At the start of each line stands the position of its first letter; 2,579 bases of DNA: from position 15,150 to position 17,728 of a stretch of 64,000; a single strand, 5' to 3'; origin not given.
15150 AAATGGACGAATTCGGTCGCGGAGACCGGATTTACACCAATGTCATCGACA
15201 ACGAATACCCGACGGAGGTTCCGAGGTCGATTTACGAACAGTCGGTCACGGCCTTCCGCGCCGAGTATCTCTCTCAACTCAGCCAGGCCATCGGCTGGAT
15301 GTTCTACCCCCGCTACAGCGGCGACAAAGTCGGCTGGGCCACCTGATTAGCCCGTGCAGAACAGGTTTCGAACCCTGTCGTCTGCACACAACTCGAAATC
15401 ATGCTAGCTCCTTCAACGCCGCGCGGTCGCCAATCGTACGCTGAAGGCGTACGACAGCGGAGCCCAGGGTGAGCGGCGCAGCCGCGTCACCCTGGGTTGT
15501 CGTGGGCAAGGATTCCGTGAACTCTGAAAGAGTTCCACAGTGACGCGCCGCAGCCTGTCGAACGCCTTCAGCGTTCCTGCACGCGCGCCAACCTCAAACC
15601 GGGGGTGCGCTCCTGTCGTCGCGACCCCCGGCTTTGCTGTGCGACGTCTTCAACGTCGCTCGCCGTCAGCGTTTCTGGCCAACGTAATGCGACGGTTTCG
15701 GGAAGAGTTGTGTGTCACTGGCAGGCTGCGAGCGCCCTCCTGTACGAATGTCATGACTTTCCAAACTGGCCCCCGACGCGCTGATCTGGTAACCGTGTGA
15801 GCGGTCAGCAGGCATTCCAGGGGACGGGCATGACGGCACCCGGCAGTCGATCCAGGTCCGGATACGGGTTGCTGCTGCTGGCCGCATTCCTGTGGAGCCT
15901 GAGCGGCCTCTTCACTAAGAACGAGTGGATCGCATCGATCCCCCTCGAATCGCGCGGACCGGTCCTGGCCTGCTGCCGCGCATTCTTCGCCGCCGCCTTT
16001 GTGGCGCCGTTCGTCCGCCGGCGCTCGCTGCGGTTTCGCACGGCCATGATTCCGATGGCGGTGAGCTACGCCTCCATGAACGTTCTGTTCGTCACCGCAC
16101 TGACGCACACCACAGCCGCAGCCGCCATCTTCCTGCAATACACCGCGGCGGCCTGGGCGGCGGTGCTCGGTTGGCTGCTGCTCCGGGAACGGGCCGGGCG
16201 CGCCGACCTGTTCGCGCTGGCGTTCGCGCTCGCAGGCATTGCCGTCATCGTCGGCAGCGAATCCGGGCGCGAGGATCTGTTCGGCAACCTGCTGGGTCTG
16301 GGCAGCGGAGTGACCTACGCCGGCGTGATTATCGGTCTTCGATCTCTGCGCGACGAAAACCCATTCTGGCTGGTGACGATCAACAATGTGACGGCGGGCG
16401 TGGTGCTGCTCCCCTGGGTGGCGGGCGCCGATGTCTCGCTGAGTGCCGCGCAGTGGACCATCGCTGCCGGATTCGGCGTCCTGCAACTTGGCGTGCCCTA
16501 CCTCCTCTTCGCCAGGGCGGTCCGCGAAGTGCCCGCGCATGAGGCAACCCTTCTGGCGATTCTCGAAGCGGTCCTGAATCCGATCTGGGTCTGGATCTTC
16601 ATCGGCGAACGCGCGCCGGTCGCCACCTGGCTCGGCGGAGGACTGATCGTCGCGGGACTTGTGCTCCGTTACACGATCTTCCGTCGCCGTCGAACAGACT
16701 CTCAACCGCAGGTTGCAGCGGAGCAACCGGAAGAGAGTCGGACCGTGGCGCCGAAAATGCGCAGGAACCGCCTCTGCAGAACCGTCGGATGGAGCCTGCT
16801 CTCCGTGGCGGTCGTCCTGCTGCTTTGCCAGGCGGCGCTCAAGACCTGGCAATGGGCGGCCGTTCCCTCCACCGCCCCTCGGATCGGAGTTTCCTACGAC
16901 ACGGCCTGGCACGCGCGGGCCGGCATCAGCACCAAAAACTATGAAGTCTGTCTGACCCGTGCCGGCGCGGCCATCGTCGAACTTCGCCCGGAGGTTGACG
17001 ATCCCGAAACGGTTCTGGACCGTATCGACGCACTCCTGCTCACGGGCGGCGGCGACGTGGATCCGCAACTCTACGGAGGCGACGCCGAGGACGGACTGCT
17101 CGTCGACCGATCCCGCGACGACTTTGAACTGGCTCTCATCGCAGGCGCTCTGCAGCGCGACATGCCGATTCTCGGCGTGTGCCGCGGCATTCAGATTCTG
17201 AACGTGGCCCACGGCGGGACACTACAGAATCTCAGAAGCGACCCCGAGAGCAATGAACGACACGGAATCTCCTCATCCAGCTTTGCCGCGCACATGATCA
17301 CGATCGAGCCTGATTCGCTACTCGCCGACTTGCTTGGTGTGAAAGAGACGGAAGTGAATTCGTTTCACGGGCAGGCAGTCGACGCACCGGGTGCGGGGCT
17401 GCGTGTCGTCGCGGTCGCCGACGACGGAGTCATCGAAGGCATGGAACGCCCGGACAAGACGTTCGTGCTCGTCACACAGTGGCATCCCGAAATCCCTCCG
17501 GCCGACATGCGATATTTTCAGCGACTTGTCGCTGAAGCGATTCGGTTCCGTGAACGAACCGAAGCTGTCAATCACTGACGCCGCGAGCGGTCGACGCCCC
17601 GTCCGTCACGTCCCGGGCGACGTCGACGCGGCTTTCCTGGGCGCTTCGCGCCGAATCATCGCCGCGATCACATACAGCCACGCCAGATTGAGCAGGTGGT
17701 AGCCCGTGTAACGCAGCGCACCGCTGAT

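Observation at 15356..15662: Two copies of a ~300-nt intergenic element whose hairpins are preserved by compensatory substitutions (second copy at 51390-51680)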

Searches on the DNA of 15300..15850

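Call 11: search_rna_families(source=window, start=15300, end=15850, threshold=evalue, max_evalue=10)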
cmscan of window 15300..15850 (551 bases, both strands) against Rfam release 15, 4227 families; matches with E-value up to 10: 2.
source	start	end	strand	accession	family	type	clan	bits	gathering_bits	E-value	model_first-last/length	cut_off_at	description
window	15463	15495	+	RF03172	mir-6012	Gene; miRNA;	-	15.5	59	7.1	1-85/85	no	mir-6012 microRNA precursor family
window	15626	15670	-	RF01273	sR34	Gene; snRNA; snoRNA; CD-box;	-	14.5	40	5.2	1-54/54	no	Small nucleolar RNA sR34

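Call 99: search_rna_families(source=window, start=15590, end=15665, threshold=evalue, max_evalue=10, show_alignments=2)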
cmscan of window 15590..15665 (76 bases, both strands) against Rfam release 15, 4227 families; matches with E-value up to 10: 6.
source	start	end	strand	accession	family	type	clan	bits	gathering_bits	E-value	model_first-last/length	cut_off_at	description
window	15596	15659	-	RF02827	Scr6106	Gene; sRNA;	-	17.8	52.5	1.7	1-85/85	no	Streptomyces RNA 6106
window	15641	15665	+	RF02827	Scr6106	Gene; sRNA;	-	14.6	52.5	5.6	1-25/85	3'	Streptomyces RNA 6106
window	15590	15641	+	RF03233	hvt-mir-H16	Gene; miRNA;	-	12.4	70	3.8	1-64/64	no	hvt-mir-H16 microRNA precursor family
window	15594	15659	-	RF02794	Pab19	Gene; snRNA; snoRNA; HACA-box;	-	11.3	55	9.8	1-102/102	no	Pab19 RNA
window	15591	15638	+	RF00562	SNORA49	Gene; snRNA; snoRNA; HACA-box;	-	9.7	35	5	9-54/133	no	Small nucleolar RNA SNORA49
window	15638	15665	-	RF01763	Guanidine-III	Cis-reg; riboswitch;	-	8.8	36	5.7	44-67/67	5'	Guanidine-III riboswitch aptamer (yKKC-III)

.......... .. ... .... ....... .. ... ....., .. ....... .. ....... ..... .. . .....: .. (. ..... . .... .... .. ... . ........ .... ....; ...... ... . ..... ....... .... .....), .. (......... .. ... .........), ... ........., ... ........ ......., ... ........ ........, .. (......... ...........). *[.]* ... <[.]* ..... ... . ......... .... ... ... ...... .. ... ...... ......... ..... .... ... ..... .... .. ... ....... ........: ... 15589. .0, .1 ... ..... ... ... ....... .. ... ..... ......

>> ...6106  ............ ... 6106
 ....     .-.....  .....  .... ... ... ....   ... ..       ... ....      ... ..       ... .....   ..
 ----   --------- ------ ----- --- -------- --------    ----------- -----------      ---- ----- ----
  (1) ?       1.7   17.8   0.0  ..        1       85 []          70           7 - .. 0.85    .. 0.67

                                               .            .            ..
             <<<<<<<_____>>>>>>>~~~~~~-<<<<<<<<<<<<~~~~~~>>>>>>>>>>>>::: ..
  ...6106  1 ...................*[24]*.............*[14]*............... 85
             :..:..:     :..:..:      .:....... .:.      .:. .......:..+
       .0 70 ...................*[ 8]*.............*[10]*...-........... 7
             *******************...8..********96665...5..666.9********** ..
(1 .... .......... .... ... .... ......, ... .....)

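Call 100: search_rna_families(source=window, start=15428, end=15502, threshold=evalue, max_evalue=10, show_alignments=2)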
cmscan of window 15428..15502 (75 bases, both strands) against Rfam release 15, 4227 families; matches with E-value up to 10: 10.
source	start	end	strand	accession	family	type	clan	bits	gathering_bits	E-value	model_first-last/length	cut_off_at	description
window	15463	15496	-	RF00897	mir-675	Gene; miRNA;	-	21.8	86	0.087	1-73/73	no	mir-675 microRNA precursor family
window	15437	15496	-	RF01687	Acido-Lenti-1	Gene; sRNA;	-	18.9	37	0.0086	1-46/46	no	Acido-Lenti-1 RNA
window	15465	15494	+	RF01837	toga_FSE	Cis-reg; frameshift_element;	-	18.6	40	0.083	1-29/29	no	togavirus ribosomal frameshift element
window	15461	15498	+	RF03703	mir-3622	Gene; miRNA;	-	17.7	78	0.28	1-84/84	no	mir-3622 microRNA precursor family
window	15428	15480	+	RF02962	DUF3800-III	Gene; sRNA;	-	16.3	43.8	0.13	46-108/108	5'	DUF3800-III RNA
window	15461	15498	-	RF03703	mir-3622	Gene; miRNA;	-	15.2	78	1.2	1-84/84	no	mir-3622 microRNA precursor family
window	15452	15484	-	RF01677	P35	Gene; sRNA;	-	14.8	70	2.3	23-55/62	no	Pseudomonas sRNA P35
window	15465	15494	-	RF01837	toga_FSE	Cis-reg; frameshift_element;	-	12.4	40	4.2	1-29/29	no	togavirus ribosomal frameshift element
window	15428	15499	+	RF02235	asX1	Gene; sRNA;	-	12.2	70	5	27-115/115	5'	Xanthomonadaceae sRNA asX1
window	15454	15502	+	RF00760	mir-342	Gene; miRNA;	-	9.7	60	9.4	1-98/99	3'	mir-342 microRNA precursor family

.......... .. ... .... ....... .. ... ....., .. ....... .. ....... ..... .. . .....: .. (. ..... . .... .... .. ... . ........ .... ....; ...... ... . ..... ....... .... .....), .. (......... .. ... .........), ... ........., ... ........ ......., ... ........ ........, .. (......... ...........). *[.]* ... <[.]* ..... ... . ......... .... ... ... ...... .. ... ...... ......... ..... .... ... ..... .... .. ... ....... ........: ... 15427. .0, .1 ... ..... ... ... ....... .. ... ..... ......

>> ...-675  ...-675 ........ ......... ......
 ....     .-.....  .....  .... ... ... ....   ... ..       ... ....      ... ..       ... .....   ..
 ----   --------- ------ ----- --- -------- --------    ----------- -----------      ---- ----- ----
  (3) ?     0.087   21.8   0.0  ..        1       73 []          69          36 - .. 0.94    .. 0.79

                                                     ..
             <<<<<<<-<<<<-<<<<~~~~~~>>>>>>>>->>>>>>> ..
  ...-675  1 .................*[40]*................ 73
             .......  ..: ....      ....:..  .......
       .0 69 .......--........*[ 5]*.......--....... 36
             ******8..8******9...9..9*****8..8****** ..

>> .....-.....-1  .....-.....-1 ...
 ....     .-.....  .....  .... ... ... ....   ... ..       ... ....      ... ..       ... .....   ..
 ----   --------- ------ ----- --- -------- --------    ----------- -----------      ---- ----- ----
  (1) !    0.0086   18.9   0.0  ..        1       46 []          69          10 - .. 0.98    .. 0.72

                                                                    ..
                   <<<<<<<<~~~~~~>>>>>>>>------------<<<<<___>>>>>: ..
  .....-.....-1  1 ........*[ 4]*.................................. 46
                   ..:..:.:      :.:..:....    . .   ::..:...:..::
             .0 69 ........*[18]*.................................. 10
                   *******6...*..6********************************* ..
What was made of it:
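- On Rfam RF01687 Acido-Lenti-1: Window 15437-15496 (minus strand) scores 18.9 bits over the full model length (call 100).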

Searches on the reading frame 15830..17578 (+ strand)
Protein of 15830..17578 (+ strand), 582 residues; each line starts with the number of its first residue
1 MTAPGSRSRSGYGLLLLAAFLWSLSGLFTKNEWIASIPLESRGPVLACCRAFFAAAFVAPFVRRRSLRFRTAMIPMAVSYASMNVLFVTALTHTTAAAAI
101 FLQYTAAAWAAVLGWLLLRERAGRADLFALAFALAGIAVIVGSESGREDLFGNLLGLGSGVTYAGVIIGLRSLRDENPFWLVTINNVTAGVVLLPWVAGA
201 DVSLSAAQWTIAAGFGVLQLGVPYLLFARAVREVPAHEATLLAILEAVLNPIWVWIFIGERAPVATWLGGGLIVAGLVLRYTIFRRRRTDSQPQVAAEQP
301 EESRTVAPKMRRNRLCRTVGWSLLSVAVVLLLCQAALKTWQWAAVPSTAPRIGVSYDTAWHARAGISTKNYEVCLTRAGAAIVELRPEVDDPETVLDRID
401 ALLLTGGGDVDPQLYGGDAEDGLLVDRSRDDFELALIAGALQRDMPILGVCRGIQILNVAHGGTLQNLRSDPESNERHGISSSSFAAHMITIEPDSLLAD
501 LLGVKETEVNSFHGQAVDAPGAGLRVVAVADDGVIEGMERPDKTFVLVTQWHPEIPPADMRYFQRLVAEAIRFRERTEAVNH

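Call 13: search_protein_families(library=pfam, proteins=[window:15830-17578:+])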
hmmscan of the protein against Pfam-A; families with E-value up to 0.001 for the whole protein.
window:15830-17578:+ (582 aa): 3 families
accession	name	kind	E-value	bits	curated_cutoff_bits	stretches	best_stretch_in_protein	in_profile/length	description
PF07722.19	Peptidase_C26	-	1.3e-53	182.4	20.5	1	365-554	23-219/219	Peptidase C26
PF00892.27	EamA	-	2.5e-26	93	28.2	2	151-279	2-132/135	EamA-like transporter family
PF00117.34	GATase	-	1.4e-11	44.9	22.8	1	433-556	61-174/190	Glutamine amidotransferase class-I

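Call 32: find_homologous_proteins(query=window:15830-17578:+)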
Query window:15830-17578:+ (582 aa): 39 proteins with E <= 0.001 among 8000 candidates.
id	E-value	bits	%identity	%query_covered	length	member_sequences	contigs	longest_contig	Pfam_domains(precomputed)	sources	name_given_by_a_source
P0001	0.0e+0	1285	100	100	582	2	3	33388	PF00892.27,PF07722.20,PF00117.35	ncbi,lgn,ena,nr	ncbi:MAG: hypothetical protein DWQ29_08990 [Planctomycetota bacterium]|nr:MAG: hypothetical protein 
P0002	1.3e-290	983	76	99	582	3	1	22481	PF00892.27,PF07722.20,PF00117.35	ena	-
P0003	4.2e-108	381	60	51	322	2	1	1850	PF00892.27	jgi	jgi:DME family drug/metabolite transporter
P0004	8.3e-108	380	62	49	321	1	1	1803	PF00892.27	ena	-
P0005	6.7e-106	373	59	49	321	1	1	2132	PF00892.27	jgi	jgi:drug/metabolite transporter (DMT)-like permease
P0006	2.8e-91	325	58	49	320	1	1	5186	PF00892.27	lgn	-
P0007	6.4e-91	324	56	48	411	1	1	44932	PF07722.20,PF00117.35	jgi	jgi:gamma-glutamyl-gamma-aminobutyrate hydrolase PuuD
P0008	1.0e-89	320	59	46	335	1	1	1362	PF00892.27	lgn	-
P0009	1.6e-87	313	58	50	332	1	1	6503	PF00892.27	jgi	jgi:drug/metabolite transporter, DME family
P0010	1.7e-86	309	49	52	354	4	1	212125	PF00892.27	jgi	jgi:drug/metabolite transporter, DME family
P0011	5.0e-86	308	55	49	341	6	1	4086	PF00892.27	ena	-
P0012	1.3e-85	306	59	41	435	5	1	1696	PF07722.20,PF00117.35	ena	-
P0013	4.2e-83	298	56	45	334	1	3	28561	PF00892.27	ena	-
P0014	3.1e-81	292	53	49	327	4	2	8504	PF00892.27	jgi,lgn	jgi:DME family drug/metabolite transporter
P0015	4.1e-81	292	52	49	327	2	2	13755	PF00892.27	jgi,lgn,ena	jgi:DME family drug/metabolite transporter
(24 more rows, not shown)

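Call 33: find_encoding_contigs(protein=P0002, flank=10000, max_places=6)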
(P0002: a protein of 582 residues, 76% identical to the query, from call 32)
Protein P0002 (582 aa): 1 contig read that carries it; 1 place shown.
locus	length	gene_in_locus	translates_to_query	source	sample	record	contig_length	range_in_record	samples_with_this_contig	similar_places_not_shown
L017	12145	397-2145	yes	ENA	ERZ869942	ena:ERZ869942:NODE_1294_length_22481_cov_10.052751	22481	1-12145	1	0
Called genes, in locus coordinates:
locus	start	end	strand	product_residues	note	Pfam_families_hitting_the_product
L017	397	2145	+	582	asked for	PF00892:EamA, PF07722:Peptidase_C26, PF00117:GATase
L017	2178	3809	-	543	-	PF02786:CPSase_L_D2 (faint), PF15632:ATPgrasp_Ter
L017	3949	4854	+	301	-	PF01063:Aminotran_4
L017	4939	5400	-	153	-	PF04945:YHS, PF24273:TRASH_HVO_1752_C (faint)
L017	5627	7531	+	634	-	PF06439:3keto-disac_hyd, PF07995:GSDH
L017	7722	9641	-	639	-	PF00884:Sulfatase, PF16347:SGSH_C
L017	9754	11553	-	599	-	PF07690:MFS_1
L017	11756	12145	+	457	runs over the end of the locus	PF04734:Ceramidase_alk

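Call 34: find_encoding_contigs(protein=P0001, flank=10000, max_places=6)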
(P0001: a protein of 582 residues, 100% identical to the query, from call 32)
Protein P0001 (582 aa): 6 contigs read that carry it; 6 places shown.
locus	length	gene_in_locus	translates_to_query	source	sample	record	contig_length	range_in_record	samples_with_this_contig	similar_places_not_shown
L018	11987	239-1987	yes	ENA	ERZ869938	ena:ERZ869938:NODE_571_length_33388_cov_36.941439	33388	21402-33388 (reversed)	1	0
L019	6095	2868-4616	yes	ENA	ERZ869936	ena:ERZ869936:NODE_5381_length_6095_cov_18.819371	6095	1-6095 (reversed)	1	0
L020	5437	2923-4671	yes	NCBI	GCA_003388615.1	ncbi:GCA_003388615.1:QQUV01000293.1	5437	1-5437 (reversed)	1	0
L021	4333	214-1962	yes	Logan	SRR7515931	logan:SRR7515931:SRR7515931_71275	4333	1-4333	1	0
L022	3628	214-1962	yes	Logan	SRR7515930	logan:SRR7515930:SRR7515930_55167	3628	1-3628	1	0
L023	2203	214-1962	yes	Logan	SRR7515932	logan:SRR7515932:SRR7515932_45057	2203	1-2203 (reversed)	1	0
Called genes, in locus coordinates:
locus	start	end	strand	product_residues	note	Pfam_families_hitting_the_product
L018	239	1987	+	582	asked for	PF00892:EamA, PF07722:Peptidase_C26, PF00117:GATase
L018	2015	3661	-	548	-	PF02786:CPSase_L_D2 (faint), PF07478:Dala_Dala_lig_C (faint), PF15632:ATPgrasp_Ter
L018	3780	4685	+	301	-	PF01063:Aminotran_4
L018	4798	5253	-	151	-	PF24273:TRASH_HVO_1752_C (faint)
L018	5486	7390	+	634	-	PF06439:3keto-disac_hyd, PF07995:GSDH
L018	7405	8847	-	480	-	-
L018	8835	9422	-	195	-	-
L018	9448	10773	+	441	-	PF14559:TPR_19 (faint), PF13371:TPR_9 (faint), PF13424:TPR_12 (faint), PF13428:TPR_14 (faint), PF23914:TPR_CcmH_CycH, PF00515:TPR_1 (faint), PF07719:TPR_2 (faint)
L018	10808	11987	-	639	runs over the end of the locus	PF00884:Sulfatase, PF16347:SGSH_C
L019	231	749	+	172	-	PF10825:DUF2752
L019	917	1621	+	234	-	-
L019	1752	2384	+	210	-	-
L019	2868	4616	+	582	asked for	PF00892:EamA, PF07722:Peptidase_C26, PF00117:GATase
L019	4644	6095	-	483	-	?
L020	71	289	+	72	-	-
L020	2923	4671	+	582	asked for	PF00892:EamA, PF07722:Peptidase_C26, PF00117:GATase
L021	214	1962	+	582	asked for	PF00892:EamA, PF07722:Peptidase_C26, PF00117:GATase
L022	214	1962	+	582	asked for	PF00892:EamA, PF07722:Peptidase_C26, PF00117:GATase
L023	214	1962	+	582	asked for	PF00892:EamA, PF07722:Peptidase_C26, PF00117:GATase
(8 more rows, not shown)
